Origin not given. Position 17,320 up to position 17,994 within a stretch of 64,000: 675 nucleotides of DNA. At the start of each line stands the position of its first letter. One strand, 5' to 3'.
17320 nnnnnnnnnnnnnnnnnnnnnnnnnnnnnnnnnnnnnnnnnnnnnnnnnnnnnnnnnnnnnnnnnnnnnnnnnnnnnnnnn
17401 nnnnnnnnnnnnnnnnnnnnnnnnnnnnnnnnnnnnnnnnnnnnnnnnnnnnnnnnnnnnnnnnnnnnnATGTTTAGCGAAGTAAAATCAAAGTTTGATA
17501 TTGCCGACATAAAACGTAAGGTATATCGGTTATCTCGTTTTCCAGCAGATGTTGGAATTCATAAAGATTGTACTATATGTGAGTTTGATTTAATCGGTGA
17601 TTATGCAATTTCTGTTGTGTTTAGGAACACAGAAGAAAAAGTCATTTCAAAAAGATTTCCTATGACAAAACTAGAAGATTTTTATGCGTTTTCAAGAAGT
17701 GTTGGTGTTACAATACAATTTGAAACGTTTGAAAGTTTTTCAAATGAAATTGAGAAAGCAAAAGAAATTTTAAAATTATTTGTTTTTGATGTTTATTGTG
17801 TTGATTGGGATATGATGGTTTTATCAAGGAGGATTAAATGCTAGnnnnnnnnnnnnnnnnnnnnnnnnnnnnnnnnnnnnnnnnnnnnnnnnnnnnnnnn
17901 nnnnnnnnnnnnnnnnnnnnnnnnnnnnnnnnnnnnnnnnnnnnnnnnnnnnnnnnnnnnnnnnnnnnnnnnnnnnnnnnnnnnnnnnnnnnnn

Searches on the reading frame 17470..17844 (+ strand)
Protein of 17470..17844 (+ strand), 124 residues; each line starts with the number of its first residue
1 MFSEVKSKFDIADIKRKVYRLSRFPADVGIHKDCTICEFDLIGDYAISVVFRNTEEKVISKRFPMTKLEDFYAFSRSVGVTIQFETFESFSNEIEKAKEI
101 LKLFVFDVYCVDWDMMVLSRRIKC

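Call 10: search_protein_families(library=pfam, proteins=[window:17470-17844:+], max_evalue=0.01)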
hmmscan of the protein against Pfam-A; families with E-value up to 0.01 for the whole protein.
window:17470-17844:+ (124 aa): 0 families

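Call 11: search_protein_families(library=phrogs, proteins=[window:17470-17844:+], max_evalue=0.01)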
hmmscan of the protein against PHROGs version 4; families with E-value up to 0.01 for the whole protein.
window:17470-17844:+ (124 aa): 0 families

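Call 17: find_encoding_contigs(protein=window:17470-17841:+, flank=3000, max_places=10)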
Protein window:17470-17841:+ (124 aa): no gene with exactly this product is on record in the collection.

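Call 19: find_homologous_proteins(query=window:17470-17841:+, max_evalue=0.001)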
Query window:17470-17841:+ (124 aa): 1 proteins with E <= 0.001 among 5 candidates.
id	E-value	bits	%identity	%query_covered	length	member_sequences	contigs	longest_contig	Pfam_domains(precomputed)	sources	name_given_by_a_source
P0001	5.2e-75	267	100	100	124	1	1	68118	-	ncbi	-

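Call 20: find_encoding_contigs(protein=P0001, flank=3000, max_places=10)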
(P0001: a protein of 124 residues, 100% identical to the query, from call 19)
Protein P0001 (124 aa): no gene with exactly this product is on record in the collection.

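Call 40: find_related_loci(query=A1, collection=viral_contigs, flank=2500)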
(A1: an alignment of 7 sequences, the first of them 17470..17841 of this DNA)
Query A1 (124 aa) in viral_contigs; peptide patterns used: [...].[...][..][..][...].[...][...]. (x = any residue, [..] = any of these).
13 stretches matched a pattern, but none encodes a relative of the query by tblastn (E <= 1e-3).

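Call 47: find_homologous_proteins(query=A1, max_evalue=0.001)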
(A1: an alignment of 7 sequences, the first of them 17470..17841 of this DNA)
Query A1 (7 sequences) (124 aa, profile of the alignment): 8 proteins with E <= 0.001 among 3291 candidates.
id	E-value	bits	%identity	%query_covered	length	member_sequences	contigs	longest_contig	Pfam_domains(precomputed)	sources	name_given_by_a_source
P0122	8.1e-61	222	24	96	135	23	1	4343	-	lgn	-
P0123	2.0e-59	218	27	100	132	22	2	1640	-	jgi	jgi:hypothetical protein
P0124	1.6e-56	208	23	65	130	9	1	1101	-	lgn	-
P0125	2.6e-52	195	34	23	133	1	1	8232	-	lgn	-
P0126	6.2e-52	193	26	98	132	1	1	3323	-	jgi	jgi:hypothetical protein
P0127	5.9e-44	168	28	96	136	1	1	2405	-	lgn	-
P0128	2.7e-41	159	22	97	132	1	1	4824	-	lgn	-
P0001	6.8e-38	148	100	100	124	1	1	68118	-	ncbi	-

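Call 49: find_encoding_contigs(protein=P0128, flank=5000, max_places=3)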
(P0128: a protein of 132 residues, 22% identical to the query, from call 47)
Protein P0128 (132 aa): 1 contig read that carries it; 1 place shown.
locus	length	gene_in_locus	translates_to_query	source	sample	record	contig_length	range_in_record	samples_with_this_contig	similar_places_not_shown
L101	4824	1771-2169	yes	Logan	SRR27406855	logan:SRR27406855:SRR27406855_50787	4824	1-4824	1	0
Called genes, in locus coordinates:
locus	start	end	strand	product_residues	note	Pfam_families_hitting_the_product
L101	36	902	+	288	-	PF01170:UPF0020 (faint), PF01555:N6_N4_Mtase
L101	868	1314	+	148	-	-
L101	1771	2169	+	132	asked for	-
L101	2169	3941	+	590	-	-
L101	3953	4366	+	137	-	-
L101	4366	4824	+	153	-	?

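Call 50: find_encoding_contigs(protein=P0126, flank=5000, max_places=3)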
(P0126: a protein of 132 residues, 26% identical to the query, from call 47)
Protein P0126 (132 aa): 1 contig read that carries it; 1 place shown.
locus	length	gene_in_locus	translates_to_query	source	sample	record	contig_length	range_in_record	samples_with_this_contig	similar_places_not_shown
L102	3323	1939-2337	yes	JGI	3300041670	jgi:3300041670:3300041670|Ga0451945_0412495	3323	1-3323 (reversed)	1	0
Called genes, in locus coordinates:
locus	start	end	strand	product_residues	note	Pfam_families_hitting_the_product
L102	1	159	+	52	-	?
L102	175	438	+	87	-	-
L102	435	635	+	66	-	-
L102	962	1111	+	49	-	-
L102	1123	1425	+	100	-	-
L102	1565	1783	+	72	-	-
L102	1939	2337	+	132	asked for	-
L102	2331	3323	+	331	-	?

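Call 103: search_protein_families(library=ncbifam, proteins=[window:17470-17841:+], max_evalue=1)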
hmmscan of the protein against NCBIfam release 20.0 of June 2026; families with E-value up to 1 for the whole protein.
window:17470-17841:+ (124 aa): 0 families

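Call 104: search_protein_families(library=padloc, proteins=[window:17470-17841:+], max_evalue=1)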
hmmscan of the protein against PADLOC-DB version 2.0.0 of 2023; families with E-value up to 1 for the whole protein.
window:17470-17841:+ (124 aa): 0 families

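Call 109: predict_structure(alignment_id=A6)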
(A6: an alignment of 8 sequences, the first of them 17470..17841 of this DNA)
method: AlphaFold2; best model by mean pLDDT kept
length: 124 residues; sequences in the alignment: 8
mean_pLDDT: 83.9   pTM: 0.71
mean pLDDT of the five models: 83.9, 83.6, 83.3, 82.3, 78.3
residues with pLDDT >= 90: 67; 70-90: 33; 50-70: 18; < 50: 6
segments of 3 or more residues with pLDDT < 50: 1-6
pLDDT, mean of each block of 10 residues (from residue 1): 49 62 80 93 88 90 90 91 87 92 95 89 86
secondary structure, 60 per line:
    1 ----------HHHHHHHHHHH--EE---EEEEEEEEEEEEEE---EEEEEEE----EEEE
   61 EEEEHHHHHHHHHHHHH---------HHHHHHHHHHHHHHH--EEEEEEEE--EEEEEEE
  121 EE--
elements in order: H11-21 E29-42 E46-52 E57-64 H65-77 H87-101 E104-111 E114-122

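Call 112: fold_search(model_id=the predicted structure, library=pdb)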
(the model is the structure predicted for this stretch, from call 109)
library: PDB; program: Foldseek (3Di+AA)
matches with E <= 10: 1247; with E <= 0.001: 0
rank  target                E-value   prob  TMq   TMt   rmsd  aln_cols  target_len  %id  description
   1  8s4s_A                1.5e-03  1.00  0.38  0.37   7.1       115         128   11  PrgE from plasmid pCF10 (released 2024-05-29)
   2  8s4t_A                1.2e-02  0.95  0.34  0.32   7.3       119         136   13  DNA bound structure of PrgE from plasmid pCF10 (released 2024-05-29)
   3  8s4s_B                1.5e-02  0.97  0.37  0.36   6.7       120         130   12  PrgE from plasmid pCF10 (released 2024-05-29)
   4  9e3j_F                2.8e-02  0.94  0.35  0.42   5.5       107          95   11  Cryo EM structure of pertussis toxin in complex with neutralizing Fab PERT-171 (released 2025-10-29)
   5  8h5z_A                3.8e-02  0.91  0.43  0.13   9.2       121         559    9  Crystal structure of RadD/ATP analogue complex (released 2023-10-18)
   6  1prt_F                4.0e-02  0.91  0.35  0.41   5.5       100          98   11  THE CRYSTAL STRUCTURE OF PERTUSSIS TOXIN (released 1995-01-26)
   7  7r7j_A                4.5e-02  0.94  0.45  0.13  10.9       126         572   11  Crystal structure of RadD with ADP (released 2022-04-13)
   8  8h5y_B                6.0e-02  0.85  0.42  0.13  11.2       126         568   11  Crystal structure of RadD- ADP complex (released 2023-10-18)
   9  8h5y_A                6.0e-02  0.75  0.38  0.12  11.8       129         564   12  Crystal structure of RadD- ADP complex (released 2023-10-18)
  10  5g3q_A                6.0e-02  0.35  0.20  0.26  12.3        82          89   20  Crystal structure of a hypothetical domain in WNK1 (released 2017-05-31)
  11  8h5z_B                6.4e-02  0.91  0.45  0.14   9.1       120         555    9  Crystal structure of RadD/ATP analogue complex (released 2023-10-18)
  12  7r7j_B                7.1e-02  0.63  0.36  0.11  13.1       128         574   12  Crystal structure of RadD with ADP (released 2022-04-13)
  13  3dwa_C                9.5e-02  0.60  0.32  0.33   8.8       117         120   10  Crystal structure of the B-subunit of the AB5 toxin from E. coli (released 2008-11-04)
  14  6mbi                  1.0e-01  0.35  0.28  0.31  13.6        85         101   13  Crystal Structure of SNX15 PX domain in domain swapped conformation form 2 (released 2018-09-19)
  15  9e3j_C                1.4e-01  0.57  0.32  0.35   8.2       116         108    7  Cryo EM structure of pertussis toxin in complex with neutralizing Fab PERT-171 (released 2025-10-29)
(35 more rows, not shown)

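Call 113: fold_search(model_id=the predicted structure, library=viral)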
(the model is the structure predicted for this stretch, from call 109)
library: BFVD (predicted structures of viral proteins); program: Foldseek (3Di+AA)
matches with E <= 10: 1598; with E <= 0.001: 0
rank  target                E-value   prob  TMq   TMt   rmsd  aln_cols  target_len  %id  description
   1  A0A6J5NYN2            8.8e-03  1.00  0.47  0.43   7.6       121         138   12  Uncharacterized protein [uncultured Caudovirales phage]
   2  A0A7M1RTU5            9.4e-03  1.00  0.51  0.35   5.2       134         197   13  Uncharacterized protein [uncultured phage cr131_1]
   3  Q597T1                1.2e-02  0.99  0.51  0.43   6.3       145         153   10  Uncharacterized protein [Lactobacillus phage phiJL-1]
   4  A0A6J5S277            1.6e-02  0.96  0.41  0.36   9.3       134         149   15  Uncharacterized protein [uncultured Caudovirales phage]
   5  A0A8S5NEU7            1.8e-02  0.96  0.43  0.27   9.4       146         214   10  Uncharacterized protein [Siphoviridae sp. ct9JD14]
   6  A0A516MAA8            1.9e-02  0.97  0.42  0.30   6.7       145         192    8  (no name in the UniProt tables at hand)
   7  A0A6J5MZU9            2.0e-02  0.96  0.42  0.34   6.6       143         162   12  DUF669 domain-containing protein [uncultured Caudovirales phage]
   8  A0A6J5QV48            2.8e-02  0.89  0.44  0.36   8.7       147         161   14  DUF669 domain-containing protein [uncultured Caudovirales phage]
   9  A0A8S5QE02            2.8e-02  0.30  0.21  0.14  14.0       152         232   14  Uncharacterized protein [Siphoviridae sp. ctbvd11]
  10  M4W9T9                3.3e-02  0.77  0.37  0.24   8.2       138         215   10  Uncharacterized protein [Mycobacterium phage FF47]
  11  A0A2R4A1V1            3.7e-02  0.84  0.37  0.21   6.0       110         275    8  (no name in the UniProt tables at hand)
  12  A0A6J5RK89            4.4e-02  0.85  0.43  0.31   8.7       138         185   12  DUF669 domain-containing protein [uncultured Caudovirales phage]
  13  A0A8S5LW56            4.4e-02  0.35  0.24  0.15  15.3       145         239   11  Uncharacterized protein [Myoviridae sp. cto1k8]
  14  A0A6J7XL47            5.6e-02  0.44  0.24  0.23  15.0       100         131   11  Zinc finger, Ogr/Delta-type [uncultured Caudovirales phage]
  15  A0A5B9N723            6.3e-02  0.25  0.22  0.13  15.7       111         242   15  Uncharacterized protein [Proteus phage Saba]
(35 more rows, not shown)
